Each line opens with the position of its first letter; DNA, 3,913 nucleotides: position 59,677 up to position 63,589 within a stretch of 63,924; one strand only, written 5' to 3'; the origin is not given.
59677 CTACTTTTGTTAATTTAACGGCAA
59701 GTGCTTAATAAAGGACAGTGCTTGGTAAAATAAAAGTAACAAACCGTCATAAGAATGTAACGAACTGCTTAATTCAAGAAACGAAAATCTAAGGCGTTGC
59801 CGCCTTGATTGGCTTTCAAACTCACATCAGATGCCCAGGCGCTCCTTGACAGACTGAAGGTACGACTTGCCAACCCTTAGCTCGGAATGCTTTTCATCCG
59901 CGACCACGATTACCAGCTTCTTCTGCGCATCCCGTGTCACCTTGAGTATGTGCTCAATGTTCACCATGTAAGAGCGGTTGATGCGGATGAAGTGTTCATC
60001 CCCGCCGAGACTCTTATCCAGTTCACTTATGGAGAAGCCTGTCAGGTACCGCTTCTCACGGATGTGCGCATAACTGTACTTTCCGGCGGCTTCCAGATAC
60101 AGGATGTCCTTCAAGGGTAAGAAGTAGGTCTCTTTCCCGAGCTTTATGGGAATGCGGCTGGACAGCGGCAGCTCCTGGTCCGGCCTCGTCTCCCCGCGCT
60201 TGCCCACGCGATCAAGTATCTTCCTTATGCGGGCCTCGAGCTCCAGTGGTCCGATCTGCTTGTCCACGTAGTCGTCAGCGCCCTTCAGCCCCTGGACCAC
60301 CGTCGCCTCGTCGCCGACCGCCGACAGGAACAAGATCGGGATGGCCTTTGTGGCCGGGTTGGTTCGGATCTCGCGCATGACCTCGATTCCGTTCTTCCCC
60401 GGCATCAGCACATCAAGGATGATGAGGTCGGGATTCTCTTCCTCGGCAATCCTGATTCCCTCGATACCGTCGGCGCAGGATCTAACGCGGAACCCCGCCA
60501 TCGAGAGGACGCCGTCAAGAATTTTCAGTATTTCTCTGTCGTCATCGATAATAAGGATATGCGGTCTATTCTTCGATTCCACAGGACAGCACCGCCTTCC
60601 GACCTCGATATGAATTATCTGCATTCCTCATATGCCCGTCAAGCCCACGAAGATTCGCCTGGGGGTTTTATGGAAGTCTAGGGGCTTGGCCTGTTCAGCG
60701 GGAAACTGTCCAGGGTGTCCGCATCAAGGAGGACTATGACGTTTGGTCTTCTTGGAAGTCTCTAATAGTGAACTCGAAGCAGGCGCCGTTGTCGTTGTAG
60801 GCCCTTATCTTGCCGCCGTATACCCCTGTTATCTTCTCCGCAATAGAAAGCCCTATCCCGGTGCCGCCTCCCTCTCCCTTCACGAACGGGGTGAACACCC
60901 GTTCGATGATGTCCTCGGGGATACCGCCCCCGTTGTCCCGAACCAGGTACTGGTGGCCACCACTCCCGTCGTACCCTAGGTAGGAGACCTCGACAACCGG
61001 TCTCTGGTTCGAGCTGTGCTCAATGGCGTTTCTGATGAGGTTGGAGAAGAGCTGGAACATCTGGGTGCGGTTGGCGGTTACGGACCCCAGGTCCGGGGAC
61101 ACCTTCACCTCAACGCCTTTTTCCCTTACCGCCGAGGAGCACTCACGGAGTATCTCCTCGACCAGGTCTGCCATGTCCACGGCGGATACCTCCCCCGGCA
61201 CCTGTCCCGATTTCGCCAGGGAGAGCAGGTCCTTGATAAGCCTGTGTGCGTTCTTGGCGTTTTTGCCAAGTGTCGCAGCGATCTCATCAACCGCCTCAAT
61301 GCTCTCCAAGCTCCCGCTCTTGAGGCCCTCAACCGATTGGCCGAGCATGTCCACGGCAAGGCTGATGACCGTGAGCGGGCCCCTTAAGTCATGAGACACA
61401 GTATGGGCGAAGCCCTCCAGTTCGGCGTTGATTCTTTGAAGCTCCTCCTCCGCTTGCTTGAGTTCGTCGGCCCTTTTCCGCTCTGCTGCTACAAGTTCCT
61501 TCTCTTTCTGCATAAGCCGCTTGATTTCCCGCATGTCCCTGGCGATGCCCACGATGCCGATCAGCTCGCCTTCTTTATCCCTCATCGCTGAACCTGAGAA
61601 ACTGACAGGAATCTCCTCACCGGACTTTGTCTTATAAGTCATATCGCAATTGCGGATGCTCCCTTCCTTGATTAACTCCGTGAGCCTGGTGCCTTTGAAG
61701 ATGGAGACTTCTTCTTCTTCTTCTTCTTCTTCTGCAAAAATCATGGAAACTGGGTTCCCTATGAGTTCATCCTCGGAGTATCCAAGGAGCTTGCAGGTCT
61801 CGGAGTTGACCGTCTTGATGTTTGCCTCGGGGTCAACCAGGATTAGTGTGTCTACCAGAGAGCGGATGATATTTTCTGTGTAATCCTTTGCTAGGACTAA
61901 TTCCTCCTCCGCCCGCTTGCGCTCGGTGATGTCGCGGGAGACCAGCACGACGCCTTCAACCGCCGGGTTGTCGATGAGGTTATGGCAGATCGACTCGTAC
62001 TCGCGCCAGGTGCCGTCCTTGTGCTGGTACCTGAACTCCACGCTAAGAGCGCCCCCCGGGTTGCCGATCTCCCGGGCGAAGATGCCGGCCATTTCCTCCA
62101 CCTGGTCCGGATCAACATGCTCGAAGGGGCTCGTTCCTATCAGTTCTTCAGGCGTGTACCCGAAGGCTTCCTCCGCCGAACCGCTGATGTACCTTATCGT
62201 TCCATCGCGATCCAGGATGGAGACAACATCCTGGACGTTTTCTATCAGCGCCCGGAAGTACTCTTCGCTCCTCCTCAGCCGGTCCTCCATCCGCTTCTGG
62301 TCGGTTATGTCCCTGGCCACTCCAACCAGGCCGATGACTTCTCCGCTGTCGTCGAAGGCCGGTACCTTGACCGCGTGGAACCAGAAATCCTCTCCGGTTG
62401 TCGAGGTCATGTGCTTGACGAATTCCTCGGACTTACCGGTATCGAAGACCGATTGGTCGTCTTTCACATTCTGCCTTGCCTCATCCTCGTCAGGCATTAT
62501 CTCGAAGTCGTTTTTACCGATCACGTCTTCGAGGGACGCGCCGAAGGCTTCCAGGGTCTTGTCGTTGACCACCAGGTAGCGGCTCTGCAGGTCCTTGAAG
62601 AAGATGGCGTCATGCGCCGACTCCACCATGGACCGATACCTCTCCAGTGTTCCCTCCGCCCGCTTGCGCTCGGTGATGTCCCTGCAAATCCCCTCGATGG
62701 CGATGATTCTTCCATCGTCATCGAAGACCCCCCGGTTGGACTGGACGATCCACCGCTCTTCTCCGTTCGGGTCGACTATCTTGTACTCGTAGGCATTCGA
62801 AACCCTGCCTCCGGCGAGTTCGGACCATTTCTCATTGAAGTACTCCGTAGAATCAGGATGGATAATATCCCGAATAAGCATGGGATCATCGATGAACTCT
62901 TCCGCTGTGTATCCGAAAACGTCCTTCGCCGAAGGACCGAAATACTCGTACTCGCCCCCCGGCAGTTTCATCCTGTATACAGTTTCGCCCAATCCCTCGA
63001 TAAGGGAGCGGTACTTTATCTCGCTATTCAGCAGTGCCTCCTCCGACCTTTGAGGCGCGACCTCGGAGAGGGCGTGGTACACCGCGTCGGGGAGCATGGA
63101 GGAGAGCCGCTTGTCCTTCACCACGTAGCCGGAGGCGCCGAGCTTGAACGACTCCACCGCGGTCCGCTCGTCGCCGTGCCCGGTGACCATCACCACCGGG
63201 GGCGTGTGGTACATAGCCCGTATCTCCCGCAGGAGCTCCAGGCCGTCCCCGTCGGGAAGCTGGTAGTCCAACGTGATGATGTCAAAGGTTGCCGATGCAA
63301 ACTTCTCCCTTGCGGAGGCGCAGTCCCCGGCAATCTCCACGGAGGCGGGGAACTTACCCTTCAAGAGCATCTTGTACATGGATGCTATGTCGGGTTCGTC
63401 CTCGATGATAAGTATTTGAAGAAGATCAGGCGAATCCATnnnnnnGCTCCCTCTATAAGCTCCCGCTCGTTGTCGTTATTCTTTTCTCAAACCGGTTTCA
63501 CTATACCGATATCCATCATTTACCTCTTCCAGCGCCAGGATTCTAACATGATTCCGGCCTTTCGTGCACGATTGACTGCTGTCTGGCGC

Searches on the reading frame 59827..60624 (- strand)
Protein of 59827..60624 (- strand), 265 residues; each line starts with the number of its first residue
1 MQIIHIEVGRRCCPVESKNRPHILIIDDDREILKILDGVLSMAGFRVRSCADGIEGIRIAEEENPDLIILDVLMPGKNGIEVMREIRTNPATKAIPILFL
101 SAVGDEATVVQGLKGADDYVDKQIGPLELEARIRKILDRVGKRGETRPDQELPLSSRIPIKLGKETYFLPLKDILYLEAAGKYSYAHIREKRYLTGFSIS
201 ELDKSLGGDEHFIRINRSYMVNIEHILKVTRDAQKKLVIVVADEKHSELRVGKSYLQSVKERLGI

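Call 84: find_encoding_contigs(protein=window:59827-60624:-, flank=10000, max_places=6)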
Protein window:59827-60624:- (265 aa): no gene with exactly this product is on record in the collection.

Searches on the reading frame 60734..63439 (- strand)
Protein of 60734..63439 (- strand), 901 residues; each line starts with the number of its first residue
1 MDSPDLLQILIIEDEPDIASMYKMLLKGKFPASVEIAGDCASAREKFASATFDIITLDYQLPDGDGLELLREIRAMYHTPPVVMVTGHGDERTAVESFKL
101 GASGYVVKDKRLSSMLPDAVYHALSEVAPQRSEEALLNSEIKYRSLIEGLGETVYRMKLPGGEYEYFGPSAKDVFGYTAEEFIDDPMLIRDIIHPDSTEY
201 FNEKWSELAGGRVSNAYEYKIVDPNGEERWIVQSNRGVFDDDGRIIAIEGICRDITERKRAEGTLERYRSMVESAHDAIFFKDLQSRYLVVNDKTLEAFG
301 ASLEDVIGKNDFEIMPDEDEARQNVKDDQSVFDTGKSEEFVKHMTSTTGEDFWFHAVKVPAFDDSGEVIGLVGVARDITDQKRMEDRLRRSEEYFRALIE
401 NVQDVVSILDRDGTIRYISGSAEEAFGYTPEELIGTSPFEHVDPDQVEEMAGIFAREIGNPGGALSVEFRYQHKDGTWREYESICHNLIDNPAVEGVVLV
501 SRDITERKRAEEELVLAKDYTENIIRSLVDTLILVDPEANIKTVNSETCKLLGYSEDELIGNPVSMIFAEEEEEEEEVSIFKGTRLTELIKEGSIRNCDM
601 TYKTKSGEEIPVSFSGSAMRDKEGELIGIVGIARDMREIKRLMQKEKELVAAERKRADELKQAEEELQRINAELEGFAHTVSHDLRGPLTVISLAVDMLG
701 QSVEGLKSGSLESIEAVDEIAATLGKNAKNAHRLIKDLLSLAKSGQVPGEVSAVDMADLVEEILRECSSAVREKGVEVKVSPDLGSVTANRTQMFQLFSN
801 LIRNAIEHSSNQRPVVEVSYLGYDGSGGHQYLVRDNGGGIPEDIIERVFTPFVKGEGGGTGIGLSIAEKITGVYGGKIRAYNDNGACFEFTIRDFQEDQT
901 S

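Call 81: find_encoding_contigs(protein=window:60734-63439:-, flank=10000, max_places=6)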
Protein window:60734-63439:- (901 aa): no gene with exactly this product is on record in the collection.
